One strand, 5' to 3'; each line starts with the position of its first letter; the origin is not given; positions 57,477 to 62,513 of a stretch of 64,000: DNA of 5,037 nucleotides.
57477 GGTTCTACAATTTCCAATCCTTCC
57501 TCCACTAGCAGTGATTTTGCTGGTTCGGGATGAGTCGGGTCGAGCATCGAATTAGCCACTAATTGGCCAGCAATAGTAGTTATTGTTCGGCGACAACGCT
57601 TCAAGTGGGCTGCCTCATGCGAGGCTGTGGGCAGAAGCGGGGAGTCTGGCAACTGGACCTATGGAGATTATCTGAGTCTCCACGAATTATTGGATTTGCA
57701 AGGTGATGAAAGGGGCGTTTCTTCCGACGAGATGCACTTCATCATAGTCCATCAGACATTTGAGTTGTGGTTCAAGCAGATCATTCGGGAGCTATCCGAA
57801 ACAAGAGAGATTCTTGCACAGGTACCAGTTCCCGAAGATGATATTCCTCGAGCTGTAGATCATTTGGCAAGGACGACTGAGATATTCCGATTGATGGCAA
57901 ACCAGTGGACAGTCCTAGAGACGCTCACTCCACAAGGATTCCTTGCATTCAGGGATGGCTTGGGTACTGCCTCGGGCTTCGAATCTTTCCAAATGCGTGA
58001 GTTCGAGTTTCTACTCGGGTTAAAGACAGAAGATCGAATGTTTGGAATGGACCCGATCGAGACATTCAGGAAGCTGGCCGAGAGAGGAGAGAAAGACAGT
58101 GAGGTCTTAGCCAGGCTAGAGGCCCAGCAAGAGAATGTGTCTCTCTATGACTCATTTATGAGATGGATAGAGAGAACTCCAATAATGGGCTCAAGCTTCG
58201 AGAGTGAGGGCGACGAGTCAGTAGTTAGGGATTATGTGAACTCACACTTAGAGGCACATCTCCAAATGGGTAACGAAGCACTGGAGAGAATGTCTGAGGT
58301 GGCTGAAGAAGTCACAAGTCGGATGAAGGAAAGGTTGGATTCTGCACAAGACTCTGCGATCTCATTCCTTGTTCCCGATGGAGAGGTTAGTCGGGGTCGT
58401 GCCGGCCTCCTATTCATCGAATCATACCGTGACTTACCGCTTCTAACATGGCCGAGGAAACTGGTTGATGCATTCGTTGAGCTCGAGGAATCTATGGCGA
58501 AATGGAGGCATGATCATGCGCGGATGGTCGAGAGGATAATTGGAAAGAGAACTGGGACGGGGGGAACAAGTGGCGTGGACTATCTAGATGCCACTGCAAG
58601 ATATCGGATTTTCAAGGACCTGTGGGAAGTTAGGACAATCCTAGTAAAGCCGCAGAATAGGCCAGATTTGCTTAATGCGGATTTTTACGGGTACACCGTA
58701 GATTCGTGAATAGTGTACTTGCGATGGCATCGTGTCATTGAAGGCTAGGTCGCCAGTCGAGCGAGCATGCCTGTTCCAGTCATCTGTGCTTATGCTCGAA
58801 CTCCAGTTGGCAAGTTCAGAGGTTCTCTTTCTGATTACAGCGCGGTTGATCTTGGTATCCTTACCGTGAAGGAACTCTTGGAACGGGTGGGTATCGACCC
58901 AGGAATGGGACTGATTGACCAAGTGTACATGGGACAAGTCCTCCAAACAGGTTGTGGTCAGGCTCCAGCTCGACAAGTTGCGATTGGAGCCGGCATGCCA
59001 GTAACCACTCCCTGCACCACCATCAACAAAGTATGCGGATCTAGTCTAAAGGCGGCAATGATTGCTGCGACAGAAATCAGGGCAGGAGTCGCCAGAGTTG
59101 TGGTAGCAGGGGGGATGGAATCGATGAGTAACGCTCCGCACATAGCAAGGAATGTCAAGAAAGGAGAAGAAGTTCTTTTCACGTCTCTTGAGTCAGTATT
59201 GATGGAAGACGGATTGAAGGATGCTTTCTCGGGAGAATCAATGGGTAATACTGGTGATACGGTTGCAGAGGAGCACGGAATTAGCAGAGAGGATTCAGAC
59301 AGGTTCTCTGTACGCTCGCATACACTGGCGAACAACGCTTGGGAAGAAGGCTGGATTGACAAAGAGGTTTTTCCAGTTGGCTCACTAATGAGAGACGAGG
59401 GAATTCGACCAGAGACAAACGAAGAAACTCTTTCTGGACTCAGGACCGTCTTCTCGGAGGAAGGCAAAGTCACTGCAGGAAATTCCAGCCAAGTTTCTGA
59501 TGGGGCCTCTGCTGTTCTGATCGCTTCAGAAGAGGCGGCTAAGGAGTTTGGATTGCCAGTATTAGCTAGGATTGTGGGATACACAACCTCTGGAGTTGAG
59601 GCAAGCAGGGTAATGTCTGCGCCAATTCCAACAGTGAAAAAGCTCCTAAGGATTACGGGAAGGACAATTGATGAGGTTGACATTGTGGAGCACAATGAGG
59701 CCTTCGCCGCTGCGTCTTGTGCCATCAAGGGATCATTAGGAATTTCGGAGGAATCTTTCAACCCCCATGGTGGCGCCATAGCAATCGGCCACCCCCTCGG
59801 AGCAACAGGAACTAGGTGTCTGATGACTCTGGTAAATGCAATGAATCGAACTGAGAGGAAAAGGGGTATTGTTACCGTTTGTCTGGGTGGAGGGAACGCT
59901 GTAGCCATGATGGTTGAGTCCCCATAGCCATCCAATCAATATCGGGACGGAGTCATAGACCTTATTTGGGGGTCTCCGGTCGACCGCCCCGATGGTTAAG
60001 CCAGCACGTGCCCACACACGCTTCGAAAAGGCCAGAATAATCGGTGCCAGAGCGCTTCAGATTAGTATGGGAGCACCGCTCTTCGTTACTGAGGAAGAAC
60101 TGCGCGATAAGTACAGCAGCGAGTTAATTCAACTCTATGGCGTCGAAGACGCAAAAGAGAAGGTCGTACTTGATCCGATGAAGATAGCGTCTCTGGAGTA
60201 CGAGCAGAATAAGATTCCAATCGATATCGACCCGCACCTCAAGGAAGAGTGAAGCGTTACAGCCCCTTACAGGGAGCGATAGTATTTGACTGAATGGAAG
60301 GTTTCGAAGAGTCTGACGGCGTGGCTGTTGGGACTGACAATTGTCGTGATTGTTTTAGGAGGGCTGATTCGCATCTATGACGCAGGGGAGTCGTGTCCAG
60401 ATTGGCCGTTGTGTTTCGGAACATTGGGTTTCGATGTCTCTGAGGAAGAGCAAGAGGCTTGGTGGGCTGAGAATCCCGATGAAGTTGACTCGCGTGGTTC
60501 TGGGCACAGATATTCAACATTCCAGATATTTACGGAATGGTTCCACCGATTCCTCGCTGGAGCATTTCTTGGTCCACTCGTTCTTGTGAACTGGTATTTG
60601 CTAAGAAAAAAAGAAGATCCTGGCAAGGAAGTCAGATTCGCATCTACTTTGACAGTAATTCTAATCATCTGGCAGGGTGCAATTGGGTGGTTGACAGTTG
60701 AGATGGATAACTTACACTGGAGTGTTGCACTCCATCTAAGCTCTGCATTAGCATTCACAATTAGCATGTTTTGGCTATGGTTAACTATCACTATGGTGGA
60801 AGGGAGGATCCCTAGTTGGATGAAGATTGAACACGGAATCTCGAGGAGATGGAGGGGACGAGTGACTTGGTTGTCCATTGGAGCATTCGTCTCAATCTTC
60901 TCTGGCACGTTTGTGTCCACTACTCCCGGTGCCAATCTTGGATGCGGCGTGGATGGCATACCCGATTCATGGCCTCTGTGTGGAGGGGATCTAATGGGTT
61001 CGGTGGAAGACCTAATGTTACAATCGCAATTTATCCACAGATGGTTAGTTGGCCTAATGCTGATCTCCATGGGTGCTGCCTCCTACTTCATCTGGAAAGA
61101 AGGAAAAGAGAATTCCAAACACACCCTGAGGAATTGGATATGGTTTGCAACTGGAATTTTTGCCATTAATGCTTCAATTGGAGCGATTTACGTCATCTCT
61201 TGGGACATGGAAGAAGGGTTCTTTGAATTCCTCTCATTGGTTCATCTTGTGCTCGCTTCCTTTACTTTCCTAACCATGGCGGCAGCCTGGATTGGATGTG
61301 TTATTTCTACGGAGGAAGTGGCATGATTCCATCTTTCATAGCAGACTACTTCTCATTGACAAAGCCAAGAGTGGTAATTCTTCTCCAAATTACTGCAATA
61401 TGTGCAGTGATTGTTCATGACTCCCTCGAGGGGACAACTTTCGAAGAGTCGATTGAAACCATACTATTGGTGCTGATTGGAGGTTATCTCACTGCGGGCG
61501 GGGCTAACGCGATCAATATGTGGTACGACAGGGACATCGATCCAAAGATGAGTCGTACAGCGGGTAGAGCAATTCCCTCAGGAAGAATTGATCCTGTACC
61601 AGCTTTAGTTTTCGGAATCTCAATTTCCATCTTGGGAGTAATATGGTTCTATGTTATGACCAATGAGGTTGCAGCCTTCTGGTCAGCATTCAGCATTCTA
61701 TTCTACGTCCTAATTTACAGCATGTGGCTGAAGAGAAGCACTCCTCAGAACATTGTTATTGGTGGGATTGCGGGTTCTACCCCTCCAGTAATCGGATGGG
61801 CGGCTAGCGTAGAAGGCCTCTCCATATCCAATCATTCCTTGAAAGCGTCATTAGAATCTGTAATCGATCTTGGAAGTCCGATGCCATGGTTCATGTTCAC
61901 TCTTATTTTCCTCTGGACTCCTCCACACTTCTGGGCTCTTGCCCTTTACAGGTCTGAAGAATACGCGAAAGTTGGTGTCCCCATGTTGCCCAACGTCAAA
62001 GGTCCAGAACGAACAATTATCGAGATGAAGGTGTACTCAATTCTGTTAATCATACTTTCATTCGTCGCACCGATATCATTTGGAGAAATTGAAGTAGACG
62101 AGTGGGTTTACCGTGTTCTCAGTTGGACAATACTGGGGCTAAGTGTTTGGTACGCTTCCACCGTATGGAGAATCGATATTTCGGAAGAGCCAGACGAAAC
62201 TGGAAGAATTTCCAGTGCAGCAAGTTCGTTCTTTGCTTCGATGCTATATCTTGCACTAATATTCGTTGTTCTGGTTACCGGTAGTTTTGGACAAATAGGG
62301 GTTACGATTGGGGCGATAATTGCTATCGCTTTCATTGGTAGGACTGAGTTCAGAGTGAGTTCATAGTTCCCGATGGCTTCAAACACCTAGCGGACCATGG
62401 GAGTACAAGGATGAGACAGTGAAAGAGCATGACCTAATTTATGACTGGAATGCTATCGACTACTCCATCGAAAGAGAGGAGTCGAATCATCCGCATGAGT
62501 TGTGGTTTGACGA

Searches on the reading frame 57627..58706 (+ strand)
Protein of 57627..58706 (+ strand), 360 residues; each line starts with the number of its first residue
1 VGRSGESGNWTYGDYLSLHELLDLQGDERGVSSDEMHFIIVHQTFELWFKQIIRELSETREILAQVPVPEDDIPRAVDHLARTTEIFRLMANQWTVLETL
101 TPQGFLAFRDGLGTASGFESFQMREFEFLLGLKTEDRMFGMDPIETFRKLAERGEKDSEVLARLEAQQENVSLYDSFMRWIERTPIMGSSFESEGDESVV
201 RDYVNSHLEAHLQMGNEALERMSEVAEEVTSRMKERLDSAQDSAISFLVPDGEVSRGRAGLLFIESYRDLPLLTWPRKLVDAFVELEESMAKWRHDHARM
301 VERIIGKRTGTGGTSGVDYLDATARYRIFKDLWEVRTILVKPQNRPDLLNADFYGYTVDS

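Call 39: search_protein_families(library=pfam, proteins=[window:57627-58706:+], max_evalue=0.001)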
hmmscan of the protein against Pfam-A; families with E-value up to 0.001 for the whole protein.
window:57627-58706:+ (360 aa): 1 family
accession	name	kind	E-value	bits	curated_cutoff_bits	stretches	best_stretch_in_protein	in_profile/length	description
PF03301.18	Trp_dioxygenase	-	4.5e-65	220.7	34.9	1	5-339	10-346/346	Tryptophan 2,3-dioxygenase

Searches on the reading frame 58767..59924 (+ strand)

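Call 39: search_protein_families(library=pfam, proteins=[window:58767-59924:+], max_evalue=0.001)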
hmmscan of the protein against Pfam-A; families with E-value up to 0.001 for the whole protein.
window:58767-59924:+ (386 aa): 2 families
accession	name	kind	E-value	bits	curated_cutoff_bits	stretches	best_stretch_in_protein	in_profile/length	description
PF00108.29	Thiolase_N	-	2e-78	263.8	26.4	1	5-256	2-260/260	Thiolase, N-terminal domain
PF02803.24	Thiolase_C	-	4.5e-37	126.9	27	1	264-384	2-122/123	Thiolase, C-terminal domain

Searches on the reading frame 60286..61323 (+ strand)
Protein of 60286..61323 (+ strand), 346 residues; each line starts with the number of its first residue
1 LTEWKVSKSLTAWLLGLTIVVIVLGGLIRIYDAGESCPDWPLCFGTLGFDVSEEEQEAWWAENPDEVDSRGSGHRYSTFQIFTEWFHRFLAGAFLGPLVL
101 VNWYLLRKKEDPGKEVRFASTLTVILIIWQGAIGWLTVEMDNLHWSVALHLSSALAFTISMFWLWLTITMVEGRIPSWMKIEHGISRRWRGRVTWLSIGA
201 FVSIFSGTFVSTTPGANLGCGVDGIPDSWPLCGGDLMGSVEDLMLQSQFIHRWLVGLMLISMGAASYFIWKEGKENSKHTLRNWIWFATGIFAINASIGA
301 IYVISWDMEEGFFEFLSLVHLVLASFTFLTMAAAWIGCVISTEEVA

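Call 39: search_protein_families(library=pfam, proteins=[window:60286-61323:+], max_evalue=0.001)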
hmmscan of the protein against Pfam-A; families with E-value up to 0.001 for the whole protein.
window:60286-61323:+ (346 aa): 1 family
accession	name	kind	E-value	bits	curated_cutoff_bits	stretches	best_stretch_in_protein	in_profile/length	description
PF02628.20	COX15-CtaA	-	7.7e-37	127.5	29.9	1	13-305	6-300/322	Cytochrome oxidase assembly protein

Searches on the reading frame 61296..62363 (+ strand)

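Call 39: search_protein_families(library=pfam, proteins=[window:61296-62363:+], max_evalue=0.001)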
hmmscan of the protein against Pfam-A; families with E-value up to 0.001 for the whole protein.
window:61296-62363:+ (356 aa): 1 family
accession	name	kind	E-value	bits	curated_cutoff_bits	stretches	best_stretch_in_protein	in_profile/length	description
PF01040.23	UbiA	-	1e-56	192.5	34.2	1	52-296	18-237/250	UbiA prenyltransferase family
